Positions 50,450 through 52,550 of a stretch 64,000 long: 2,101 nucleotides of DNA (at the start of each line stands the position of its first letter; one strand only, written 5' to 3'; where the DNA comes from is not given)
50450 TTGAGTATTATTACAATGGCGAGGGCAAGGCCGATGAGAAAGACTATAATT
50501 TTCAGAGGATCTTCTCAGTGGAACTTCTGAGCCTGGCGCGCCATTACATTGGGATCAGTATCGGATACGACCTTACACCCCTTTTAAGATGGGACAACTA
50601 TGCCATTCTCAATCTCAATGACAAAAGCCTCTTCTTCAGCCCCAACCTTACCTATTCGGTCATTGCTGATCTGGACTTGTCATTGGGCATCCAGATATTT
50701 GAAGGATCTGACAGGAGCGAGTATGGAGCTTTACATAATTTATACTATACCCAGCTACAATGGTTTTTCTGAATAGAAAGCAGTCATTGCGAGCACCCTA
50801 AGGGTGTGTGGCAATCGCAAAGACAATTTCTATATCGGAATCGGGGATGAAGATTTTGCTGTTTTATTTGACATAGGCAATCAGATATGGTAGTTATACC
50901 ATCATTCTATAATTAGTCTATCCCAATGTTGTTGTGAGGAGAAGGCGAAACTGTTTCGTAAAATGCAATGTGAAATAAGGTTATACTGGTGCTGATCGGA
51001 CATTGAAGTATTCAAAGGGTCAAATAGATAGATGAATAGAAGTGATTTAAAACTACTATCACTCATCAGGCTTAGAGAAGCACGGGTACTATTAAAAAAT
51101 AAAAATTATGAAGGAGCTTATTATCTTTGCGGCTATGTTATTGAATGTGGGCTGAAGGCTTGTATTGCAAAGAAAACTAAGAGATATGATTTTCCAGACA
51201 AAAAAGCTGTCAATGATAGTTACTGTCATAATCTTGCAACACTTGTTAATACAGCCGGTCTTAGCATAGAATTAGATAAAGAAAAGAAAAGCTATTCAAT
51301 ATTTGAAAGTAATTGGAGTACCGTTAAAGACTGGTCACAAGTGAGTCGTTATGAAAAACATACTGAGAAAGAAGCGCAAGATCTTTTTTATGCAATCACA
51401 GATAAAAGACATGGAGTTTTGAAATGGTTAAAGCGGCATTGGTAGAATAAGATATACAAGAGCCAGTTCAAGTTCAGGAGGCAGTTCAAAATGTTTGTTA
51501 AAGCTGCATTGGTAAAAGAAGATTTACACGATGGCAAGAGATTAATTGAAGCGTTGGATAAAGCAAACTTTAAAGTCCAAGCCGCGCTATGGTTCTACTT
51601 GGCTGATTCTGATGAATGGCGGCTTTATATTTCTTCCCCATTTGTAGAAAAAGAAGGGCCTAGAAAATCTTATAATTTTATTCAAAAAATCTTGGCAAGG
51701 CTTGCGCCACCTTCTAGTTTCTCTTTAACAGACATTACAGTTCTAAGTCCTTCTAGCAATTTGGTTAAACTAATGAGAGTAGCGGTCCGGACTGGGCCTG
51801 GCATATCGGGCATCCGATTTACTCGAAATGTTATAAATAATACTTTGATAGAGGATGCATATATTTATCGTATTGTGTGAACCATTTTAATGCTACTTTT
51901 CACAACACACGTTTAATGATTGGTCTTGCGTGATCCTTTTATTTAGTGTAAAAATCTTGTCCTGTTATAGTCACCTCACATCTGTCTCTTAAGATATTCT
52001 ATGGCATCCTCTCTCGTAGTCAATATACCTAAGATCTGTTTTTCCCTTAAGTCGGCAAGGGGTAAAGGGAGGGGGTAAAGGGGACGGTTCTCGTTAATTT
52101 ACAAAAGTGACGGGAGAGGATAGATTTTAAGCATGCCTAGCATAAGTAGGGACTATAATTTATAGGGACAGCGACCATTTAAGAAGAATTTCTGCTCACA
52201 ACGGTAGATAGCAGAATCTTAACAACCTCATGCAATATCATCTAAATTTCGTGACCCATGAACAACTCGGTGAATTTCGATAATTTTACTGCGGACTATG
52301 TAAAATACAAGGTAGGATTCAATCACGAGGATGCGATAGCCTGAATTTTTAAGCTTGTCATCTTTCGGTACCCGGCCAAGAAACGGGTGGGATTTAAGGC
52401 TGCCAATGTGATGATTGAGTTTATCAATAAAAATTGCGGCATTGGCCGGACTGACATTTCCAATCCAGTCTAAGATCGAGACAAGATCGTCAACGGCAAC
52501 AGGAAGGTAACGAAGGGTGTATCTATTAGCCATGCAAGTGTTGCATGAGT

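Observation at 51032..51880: AT-rich two-gene islet: a HEPN protein plus an unrecognisable partner (candidate new toxin-antitoxin or defence pair)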

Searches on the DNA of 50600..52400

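Call 81: search_rna_families(source=window, start=50600, end=52400, threshold=evalue, max_evalue=1)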
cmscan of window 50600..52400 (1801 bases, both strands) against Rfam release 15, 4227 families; matches with E-value up to 1: 0.
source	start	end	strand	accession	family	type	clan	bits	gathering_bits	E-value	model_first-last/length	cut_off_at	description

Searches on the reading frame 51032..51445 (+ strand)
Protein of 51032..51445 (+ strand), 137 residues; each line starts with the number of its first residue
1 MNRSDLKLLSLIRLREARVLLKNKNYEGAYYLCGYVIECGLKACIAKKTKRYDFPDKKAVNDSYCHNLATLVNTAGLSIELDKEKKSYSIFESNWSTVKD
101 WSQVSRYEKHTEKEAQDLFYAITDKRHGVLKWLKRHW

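Call 3: search_protein_families(library=pfam, proteins=[window:51032-51445:+], max_evalue=1)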
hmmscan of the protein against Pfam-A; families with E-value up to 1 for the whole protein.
window:51032-51445:+ (137 aa): 1 family
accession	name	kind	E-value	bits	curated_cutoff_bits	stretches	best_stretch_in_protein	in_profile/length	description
PF05168.19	HEPN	-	7.7e-05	23.3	22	1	13-52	11-50/117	HEPN domain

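Call 4: search_protein_families(library=padloc, proteins=[window:51032-51445:+], max_evalue=1)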
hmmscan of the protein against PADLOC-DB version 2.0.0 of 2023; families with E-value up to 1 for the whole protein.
window:51032-51445:+ (137 aa): 1 family
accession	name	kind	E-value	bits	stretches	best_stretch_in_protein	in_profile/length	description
PDLC04558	PDC-M28A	-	1.4e-08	33.3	1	15-116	14-113/138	-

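Call 5: search_protein_families(library=ncbifam, proteins=[window:51032-51445:+], max_evalue=1)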
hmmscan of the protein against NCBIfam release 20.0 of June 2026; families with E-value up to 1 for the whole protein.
window:51032-51445:+ (137 aa): 2 families
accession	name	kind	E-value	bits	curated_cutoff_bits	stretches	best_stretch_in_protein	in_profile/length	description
TIGR04498.1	AbiV_defense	subfamily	0.024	15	27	1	14-47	14-47/143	AbiV family abortive infection protein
NF007350.0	PRK09841.1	equivalog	0.18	9.9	1248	1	37-84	548-594/726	tyrosine-protein kinase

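Call 7: find_homologous_proteins(query=window:51032-51445:+)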
Query window:51032-51445:+ (137 aa): 783 proteins with E <= 0.001 among 795 candidates; the best 120 are listed.
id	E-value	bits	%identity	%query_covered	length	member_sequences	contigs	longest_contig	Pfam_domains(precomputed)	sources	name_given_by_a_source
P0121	2.9e-87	307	100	100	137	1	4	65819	-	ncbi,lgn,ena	-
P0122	4.1e-68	245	81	100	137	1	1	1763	PF05168.20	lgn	-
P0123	1.6e-66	240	79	100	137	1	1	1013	PF05168.20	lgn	-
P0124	4.6e-65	235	77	100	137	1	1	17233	PF05168.20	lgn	-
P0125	2.7e-63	230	75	100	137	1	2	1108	PF05168.20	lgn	-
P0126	6.5e-62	225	72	100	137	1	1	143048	PF05168.20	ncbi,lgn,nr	ncbi:MAG: HEPN domain-containing protein [Nitrospirae bacterium]|nr:HEPN domain-containing protein [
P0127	2.0e-60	220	69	100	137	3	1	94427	PF05168.20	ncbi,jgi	jgi:HEPN domain-containing protein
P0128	2.2e-59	217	69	100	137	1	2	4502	PF05168.20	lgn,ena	-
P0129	3.8e-59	216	68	100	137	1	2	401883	PF05168.20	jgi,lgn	jgi:HEPN domain-containing protein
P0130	1.2e-58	215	68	100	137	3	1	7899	PF05168.20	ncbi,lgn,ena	-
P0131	2.1e-58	214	69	100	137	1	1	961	PF05168.20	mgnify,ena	mgnify:CR=1 FL=1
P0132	3.3e-58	213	68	100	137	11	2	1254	PF05168.20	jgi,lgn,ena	-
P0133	3.7e-58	213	69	100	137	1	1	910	PF05168.20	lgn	-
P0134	5.7e-58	212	68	100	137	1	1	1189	PF05168.20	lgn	-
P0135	5.8e-58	212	69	100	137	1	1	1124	PF05168.20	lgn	-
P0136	8.7e-58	212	66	100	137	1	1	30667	PF05168.20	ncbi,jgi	jgi:HEPN domain-containing protein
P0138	9.2e-58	212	68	100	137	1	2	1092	PF05168.20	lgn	-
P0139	1.0e-57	212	70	100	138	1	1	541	PF05168.20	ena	-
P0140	1.3e-57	211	69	100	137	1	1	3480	PF05168.20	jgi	-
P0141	1.5e-57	211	68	100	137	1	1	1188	PF05168.20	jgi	jgi:HEPN domain-containing protein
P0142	5.1e-57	209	67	100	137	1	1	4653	PF05168.20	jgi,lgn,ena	jgi:HEPN domain-containing protein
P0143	5.2e-57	209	66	100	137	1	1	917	PF05168.20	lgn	-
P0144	6.3e-57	209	64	100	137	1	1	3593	PF05168.20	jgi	jgi:HEPN domain-containing protein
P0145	8.4e-57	209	65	100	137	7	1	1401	PF05168.20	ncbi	-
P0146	1.7e-56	208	68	100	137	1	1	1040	PF05168.20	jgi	jgi:HEPN domain-containing protein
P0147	1.8e-56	208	65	100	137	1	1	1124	PF05168.20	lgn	-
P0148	4.7e-56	206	64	100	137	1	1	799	PF05168.20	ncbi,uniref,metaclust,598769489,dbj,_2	ncbi:unnamed protein product [marine sediment metagenome]|uniref:HEPN domain-containing protein n=1 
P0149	4.9e-56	206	66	100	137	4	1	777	PF05168.20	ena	-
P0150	5.7e-56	206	64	100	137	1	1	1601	PF05168.20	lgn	-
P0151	5.8e-56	206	66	100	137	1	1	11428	PF05168.20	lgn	-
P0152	6.5e-56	206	66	100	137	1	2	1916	PF05168.20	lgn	-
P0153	7.4e-56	205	68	100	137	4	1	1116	PF05168.20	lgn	-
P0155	1.8e-55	204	67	100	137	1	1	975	PF05168.20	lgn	-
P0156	3.1e-55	203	68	100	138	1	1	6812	PF05168.20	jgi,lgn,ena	-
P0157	3.8e-55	203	66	100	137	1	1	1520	PF05168.20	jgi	jgi:HEPN domain-containing protein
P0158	5.4e-55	203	66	100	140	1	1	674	PF05168.20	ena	-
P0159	5.5e-55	203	64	100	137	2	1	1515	PF05168.20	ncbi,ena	-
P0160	5.9e-55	203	66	100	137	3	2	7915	PF05168.20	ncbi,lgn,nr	ncbi:MAG: HEPN domain-containing protein [Methanosarcinales archaeon]|nr:HEPN domain-containing prot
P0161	9.8e-55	202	67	100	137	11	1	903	PF05168.20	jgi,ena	-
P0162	1.1e-54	202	67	100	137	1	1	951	PF05168.20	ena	-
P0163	2.1e-54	201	64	100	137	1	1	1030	PF05168.20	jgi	jgi:HEPN domain-containing protein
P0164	2.4e-54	201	64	100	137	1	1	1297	PF05168.20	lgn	-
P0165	2.4e-54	201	64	100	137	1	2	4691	PF05168.20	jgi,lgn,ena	-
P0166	2.8e-54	200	66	100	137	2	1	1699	PF05168.20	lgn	-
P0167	4.4e-54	200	64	100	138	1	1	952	PF05168.20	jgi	-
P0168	5.1e-54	200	65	100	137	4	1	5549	PF05168.20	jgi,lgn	-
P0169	6.0e-54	199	66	100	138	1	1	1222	PF05168.20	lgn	-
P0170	8.1e-54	199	63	100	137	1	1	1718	PF05168.20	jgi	jgi:HEPN domain-containing protein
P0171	1.6e-53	198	69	92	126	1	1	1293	PF05168.20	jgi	jgi:HEPN domain-containing protein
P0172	2.1e-53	198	61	100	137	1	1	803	PF05168.20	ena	-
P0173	2.7e-53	197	65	100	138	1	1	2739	PF05168.20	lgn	-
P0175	6.5e-53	196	64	100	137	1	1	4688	PF05168.20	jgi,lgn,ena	-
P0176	7.5e-53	196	62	100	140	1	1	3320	PF05168.20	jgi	jgi:hypothetical protein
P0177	1.2e-52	195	63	100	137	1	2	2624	PF05168.20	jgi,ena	jgi:HEPN domain-containing protein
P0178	1.2e-52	195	65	100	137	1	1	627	PF05168.20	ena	-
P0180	1.4e-52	195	65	100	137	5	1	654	PF05168.20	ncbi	-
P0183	2.5e-52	194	61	100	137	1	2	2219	PF05168.20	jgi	jgi:HEPN domain-containing protein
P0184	2.6e-52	194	62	100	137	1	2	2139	PF05168.20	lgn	-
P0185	2.8e-52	194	63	100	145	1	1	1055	PF05168.20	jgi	jgi:HEPN domain-containing protein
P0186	2.9e-52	194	61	100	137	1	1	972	PF05168.20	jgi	jgi:HEPN domain-containing protein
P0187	3.0e-52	194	65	100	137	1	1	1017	PF05168.20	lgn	-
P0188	4.2e-52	193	61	100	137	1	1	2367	PF05168.20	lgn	-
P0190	5.5e-52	193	61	100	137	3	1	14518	PF05168.20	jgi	-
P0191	5.5e-52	193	65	100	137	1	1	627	PF05168.20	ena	-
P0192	6.3e-52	193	59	100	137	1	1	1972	PF05168.20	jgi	jgi:HEPN domain-containing protein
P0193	7.1e-52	193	61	100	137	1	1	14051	PF05168.20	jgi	jgi:HEPN domain-containing protein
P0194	7.1e-52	193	64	100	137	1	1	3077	PF05168.20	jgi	-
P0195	7.5e-52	193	62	100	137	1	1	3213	PF05168.20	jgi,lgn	-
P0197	1.1e-51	192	60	100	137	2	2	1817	PF05168.20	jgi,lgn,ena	jgi:HEPN domain-containing protein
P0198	1.4e-51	192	62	100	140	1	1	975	PF05168.20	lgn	-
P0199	1.4e-51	192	62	100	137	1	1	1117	PF05168.20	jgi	jgi:hypothetical protein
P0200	1.8e-51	191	64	100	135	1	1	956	PF05168.20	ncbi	-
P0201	2.1e-51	191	59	100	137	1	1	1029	PF05168.20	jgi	jgi:HEPN domain-containing protein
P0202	2.5e-51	191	62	100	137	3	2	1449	PF05168.20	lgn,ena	-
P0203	3.0e-51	191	64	100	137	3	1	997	PF05168.20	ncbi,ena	-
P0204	3.7e-51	190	61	100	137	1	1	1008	PF05168.20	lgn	-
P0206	4.0e-51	190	62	100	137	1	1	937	PF05168.20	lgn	-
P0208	5.1e-51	190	59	100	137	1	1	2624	PF05168.20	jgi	jgi:HEPN domain-containing protein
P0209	5.3e-51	190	61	100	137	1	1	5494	PF05168.20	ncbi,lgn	-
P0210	5.4e-51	190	64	100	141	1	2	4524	PF05168.20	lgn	-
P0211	6.5e-51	190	63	100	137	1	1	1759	PF05168.20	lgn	-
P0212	6.9e-51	189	67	92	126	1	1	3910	PF05168.20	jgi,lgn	jgi:HEPN domain-containing protein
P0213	8.3e-51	189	59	100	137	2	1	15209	PF05168.20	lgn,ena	-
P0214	8.6e-51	189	64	100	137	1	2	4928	PF05168.20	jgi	-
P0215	8.8e-51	189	59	100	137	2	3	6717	PF05168.20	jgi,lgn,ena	-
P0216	1.2e-50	189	61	100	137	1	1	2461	PF05168.20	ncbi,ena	-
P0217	1.2e-50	189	61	100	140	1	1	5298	PF05168.20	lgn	-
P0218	1.2e-50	189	59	100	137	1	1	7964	PF05168.20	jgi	jgi:HEPN domain-containing protein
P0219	1.4e-50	188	61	100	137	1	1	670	PF05168.20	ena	-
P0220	1.4e-50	188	61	100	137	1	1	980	PF05168.20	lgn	-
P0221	1.8e-50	188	59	100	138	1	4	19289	PF05168.20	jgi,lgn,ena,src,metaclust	metaclust:\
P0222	1.9e-50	188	60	100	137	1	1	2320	PF05168.20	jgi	jgi:HEPN domain-containing protein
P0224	2.2e-50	188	59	99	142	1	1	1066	PF05168.20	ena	-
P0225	3.0e-50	187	62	100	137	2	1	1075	PF05168.20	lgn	-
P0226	3.2e-50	187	60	100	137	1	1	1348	PF05168.20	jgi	jgi:HEPN domain-containing protein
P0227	3.2e-50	187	62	100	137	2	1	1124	PF05168.20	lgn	-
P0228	4.0e-50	187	61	100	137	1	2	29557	PF05168.20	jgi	jgi:HEPN domain-containing protein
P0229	4.0e-50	187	58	100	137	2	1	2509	PF05168.20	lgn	-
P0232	4.3e-50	187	58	100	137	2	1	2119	PF05168.20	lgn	-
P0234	5.4e-50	187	59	100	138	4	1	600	PF05168.20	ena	-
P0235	5.7e-50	186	59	100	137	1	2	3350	PF05168.20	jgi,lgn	jgi:HEPN domain-containing protein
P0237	7.8e-50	186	60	100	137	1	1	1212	PF05168.20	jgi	jgi:HEPN domain-containing protein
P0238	7.9e-50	186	60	100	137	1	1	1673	PF05168.20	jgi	-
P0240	9.0e-50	186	61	100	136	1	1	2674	PF05168.20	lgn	-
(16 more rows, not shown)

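Call 25: search_solved_structures(query=A2, max_evalue=1, show_alignments=3)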
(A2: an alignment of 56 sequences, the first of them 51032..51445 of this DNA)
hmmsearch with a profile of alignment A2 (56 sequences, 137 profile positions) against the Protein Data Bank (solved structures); distinct sequences matched with E-value up to 1: 1.
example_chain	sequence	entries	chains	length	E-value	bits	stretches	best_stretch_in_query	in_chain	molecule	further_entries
1rp3_B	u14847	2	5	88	0.95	12.7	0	60-119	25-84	anti sigma factor FlgM | anti-sigma factor FlgM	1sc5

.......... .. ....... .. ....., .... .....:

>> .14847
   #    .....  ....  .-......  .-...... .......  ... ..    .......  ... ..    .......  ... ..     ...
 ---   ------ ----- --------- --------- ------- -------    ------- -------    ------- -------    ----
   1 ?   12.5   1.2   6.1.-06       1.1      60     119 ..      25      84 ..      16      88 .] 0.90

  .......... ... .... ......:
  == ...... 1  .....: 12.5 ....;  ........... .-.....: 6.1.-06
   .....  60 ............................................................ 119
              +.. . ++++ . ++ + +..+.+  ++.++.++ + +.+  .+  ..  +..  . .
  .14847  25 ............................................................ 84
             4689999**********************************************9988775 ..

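Call 27: predict_structure(alignment_id=A2)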
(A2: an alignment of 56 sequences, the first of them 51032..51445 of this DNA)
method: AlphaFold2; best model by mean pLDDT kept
length: 137 residues; sequences in the alignment: 56
mean_pLDDT: 92.1   pTM: 0.87
mean pLDDT of the five models: 92.1, 91.8, 91.7, 90.4, 89.4
residues with pLDDT >= 90: 111; 70-90: 17; 50-70: 9; < 50: 0
segments of 3 or more residues with pLDDT < 50: none
pLDDT, mean of each block of 10 residues (from residue 1): 91 99 98 98 84 61 84 95 98 97 94 98 98 96
secondary structure, 60 per line:
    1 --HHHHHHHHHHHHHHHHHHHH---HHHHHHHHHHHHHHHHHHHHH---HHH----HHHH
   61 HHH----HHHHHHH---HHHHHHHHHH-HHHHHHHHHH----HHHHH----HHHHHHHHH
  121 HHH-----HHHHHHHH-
elements in order: H3-22 H26-46 H57-63 H68-74 H78-87 H89-98 H103-107 H112-123 H129-136

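Call 30: fold_search(model_id=the predicted structure, library=pdb)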
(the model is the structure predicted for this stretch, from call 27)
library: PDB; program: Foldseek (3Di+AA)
matches with E <= 10: 107; with E <= 0.001: 0
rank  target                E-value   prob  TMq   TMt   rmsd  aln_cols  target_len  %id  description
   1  1wol                  3.2e-02  1.00  0.58  0.65   4.8       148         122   17  Crystal Structure of ST0689, an archaeal HEPN homologue (released 2005-11-22)
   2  4nqf_A                1.4e-01  0.97  0.52  0.49   6.2       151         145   14  Crystal structure of HEPN domain protein (released 2014-03-26)
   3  4nqf_B                2.0e-01  0.95  0.52  0.48   6.2       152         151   14  Crystal structure of HEPN domain protein (released 2014-03-26)
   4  2hsb                  6.0e-01  0.94  0.49  0.52   5.5       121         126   13  Crystal structure of a hepn domain containing protein (af_0298) from archaeoglobus fulgidus at 1.95 A resolution (released 2006-08-15)
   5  5fsh_A                9.9e-01  0.80  0.56  0.20   7.4       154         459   12  Crystal structure of Thermus thermophilus Csm6 (released 2016-01-27)
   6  1ufb_A                1.1e+00  0.97  0.65  0.70   4.0       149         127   16  Crystal structure of TT1696 from Thermus thermophilus HB8 (released 2003-11-28)
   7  2q00_A                1.2e+00  0.85  0.55  0.61   5.2       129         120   13  Crystal structure of the P95883_SULSO protein from Sulfolobus solfataricus. NESG target SsR10. (released 2007-05-29)
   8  1o3u                  1.7e+00  0.82  0.54  0.61   7.2       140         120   13  Crystal structure of an hepn domain protein (tm0613) from thermotoga maritima at 1.75 A resolution (released 2003-04-22)
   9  1yxr_MODEL_1_A        1.8e+00  0.47  0.29  0.50   9.9        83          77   22  NMR Structure of VPS4A MIT Domain (released 2005-09-06)
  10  4u7y_A                1.9e+00  0.41  0.28  0.45  11.1        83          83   18  Structure of the complex of VPS4B MIT and IST1 MIM (released 2015-02-11)
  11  3c18_B                2.4e+00  0.57  0.44  0.23   6.5       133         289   13  Crystal structure of nucleotidyltransferase-like protein (ZP_00538802.1) from Exiguobacterium sibiricum 255-15 at 1.90 (released 2008-02-12)
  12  3c18_A                2.6e+00  0.60  0.47  0.24   5.8       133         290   14  Crystal structure of nucleotidyltransferase-like protein (ZP_00538802.1) from Exiguobacterium sibiricum 255-15 at 1.90 (released 2008-02-12)
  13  9ca3_D                3.0e+00  0.13  0.31  0.19  12.8       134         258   15  Crystal structure of MarE C280S in complex with cyanide bound heme and its native substrate, beta-methyl-L-tryptophan (released 2025-04-02)
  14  9lni                  3.1e+00  0.06  0.23  0.17  14.8       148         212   16  Crystal structure of the de novo designed protein ZZ1 (released 2025-06-04)
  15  5maw_E                3.4e+00  0.23  0.30  0.36   9.3        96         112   14  Crystal structure of the flagellin-FliS complex from Bacillus subtilis (released 2017-12-20)
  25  2q00_B                4.6e+00  0.44  0.55  0.61   4.9       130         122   14  Crystal structure of the P95883_SULSO protein from Sulfolobus solfataricus. NESG target SsR10. (released 2007-05-29)
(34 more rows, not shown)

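Call 36: search_protein_families(library=padloc, alignment_id=A2, max_evalue=0.01)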
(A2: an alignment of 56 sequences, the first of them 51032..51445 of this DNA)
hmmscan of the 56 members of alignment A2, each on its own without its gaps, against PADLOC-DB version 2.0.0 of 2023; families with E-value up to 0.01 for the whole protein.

A. member 1, window:51032-51445:+ (137 aa): 1 family
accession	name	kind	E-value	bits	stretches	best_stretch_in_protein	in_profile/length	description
PDLC04558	PDC-M28A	-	1.4e-08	33.3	1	15-116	14-113/138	-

B. families by the number of members that match (of 56 scanned): 3 families
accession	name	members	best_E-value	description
PDLC04558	PDC-M28A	56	7.5e-12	-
PDLC04557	PDC-M28A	16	0.00016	-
PDLC01458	Cmr5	1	0.00099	CAS-III-B; effector_SS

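Call 54: find_related_loci(query=A2, collection=metagenome_contigs, flank=4000)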
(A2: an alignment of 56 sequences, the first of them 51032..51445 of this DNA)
Query A2 (137 aa) in metagenome_contigs; peptide patterns used: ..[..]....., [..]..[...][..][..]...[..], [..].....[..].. (x = any residue, [..] = any of these).
600 stretches matched a pattern (row limit reached: there are more); 577 encode a relative of the query (tblastn E <= 1e-3); the best 80 are kept; 80 distinct loci.
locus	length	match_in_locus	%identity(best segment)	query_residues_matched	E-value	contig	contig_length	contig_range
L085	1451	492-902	100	1-137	7e-97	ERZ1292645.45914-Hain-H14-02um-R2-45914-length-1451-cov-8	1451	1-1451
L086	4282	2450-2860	69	1-137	6e-61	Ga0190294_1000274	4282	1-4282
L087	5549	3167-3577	65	1-137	5e-60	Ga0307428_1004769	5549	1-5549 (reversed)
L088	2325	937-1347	64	1-137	5e-59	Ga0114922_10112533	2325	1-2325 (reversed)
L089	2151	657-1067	64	1-137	9e-59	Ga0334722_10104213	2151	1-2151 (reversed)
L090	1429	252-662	64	1-137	8e-59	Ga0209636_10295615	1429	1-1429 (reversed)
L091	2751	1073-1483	60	1-137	1e-55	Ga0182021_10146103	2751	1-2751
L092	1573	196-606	61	1-137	3e-57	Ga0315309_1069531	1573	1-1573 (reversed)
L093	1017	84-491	59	1-137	9e-59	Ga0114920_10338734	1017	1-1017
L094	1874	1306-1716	58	1-137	4e-55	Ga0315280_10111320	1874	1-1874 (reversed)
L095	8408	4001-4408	64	1-137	4e-54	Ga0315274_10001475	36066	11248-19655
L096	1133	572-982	58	1-137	1e-56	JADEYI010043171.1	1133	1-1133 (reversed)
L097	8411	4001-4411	58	1-137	2e-53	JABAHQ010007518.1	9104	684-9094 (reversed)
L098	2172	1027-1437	58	1-137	3e-53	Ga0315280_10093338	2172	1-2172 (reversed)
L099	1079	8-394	59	9-137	4e-55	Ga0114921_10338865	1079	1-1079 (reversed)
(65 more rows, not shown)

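Call 87: search_protein_families(library=phrogs, proteins=[window:51032-51445:+], max_evalue=0.1)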
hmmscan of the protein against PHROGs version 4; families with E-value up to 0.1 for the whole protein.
window:51032-51445:+ (137 aa): 2 families
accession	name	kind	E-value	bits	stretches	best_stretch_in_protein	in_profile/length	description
phrog_5737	-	unknown function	1e-41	143.2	1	1-137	1-138/138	-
phrog_33617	-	unknown function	0.077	14.3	0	62-126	9-70/80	-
